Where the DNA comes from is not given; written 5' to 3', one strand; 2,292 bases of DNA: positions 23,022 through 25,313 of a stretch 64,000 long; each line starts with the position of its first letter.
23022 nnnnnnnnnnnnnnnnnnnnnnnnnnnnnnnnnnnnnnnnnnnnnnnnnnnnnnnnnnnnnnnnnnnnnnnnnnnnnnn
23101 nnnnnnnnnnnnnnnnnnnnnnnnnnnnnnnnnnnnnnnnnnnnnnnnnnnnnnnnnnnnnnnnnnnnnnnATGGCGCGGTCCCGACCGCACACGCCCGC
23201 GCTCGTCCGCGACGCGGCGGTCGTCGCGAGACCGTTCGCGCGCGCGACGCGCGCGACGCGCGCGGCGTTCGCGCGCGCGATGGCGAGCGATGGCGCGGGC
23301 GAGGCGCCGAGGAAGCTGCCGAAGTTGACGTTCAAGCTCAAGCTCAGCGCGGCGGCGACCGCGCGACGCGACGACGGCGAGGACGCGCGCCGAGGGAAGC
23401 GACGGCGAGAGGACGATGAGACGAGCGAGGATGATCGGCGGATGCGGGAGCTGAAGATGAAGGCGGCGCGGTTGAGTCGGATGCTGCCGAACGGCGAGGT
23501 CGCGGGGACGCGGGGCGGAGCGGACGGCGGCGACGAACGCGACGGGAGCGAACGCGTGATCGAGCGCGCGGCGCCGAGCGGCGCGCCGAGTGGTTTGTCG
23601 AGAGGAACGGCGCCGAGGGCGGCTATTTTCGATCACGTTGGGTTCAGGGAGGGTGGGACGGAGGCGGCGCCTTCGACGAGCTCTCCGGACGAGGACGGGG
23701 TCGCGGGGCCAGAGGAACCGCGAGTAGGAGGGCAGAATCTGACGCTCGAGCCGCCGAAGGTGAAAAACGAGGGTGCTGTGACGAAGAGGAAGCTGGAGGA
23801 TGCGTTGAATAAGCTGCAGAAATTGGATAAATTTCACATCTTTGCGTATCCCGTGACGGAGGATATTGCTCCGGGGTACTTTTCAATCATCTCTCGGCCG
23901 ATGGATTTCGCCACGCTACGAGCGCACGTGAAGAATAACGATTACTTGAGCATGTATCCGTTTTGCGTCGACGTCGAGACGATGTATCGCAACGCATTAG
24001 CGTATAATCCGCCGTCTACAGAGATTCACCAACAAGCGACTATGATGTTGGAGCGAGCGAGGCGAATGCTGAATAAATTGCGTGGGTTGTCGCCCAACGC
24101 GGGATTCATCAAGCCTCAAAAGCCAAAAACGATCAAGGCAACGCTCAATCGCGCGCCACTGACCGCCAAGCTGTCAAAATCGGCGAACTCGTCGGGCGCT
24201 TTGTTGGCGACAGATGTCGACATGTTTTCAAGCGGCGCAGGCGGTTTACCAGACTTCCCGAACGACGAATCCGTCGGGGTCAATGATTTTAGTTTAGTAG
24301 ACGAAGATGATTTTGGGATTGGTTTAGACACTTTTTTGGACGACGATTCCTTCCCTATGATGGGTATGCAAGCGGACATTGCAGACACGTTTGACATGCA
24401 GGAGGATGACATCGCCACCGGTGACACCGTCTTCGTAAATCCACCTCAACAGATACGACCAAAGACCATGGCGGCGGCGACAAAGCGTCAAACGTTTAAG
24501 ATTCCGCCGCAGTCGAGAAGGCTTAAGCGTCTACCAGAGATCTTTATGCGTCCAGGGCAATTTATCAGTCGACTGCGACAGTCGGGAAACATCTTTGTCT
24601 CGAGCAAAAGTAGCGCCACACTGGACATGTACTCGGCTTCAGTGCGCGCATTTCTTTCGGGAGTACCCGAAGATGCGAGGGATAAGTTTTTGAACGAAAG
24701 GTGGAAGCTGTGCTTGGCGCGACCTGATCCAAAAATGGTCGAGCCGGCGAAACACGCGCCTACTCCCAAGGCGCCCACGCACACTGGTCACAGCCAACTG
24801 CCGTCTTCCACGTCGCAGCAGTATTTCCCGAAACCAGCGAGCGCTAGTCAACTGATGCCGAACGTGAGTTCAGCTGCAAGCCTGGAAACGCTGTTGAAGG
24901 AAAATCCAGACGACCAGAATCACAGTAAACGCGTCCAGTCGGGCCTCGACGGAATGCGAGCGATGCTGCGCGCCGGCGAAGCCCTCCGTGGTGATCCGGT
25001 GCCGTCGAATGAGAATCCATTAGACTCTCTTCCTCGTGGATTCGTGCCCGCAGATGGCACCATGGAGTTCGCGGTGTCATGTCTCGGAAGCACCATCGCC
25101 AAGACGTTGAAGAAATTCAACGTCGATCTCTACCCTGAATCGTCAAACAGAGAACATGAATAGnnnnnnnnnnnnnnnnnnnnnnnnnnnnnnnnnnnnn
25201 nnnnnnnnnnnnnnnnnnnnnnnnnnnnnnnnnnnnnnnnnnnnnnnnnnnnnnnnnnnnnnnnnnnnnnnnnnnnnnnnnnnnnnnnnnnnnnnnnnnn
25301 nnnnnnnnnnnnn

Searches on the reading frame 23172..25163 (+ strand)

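Call 77: search_protein_families(library=pfam, proteins=[window:23172-25163:+], max_evalue=0.001)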
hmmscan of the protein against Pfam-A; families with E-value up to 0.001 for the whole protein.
window:23172-25163:+ (663 aa): 1 family
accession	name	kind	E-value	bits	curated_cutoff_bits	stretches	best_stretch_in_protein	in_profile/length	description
PF00439.30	Bromodomain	-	6.3e-16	58.6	21.7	1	210-290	3-83/84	Bromodomain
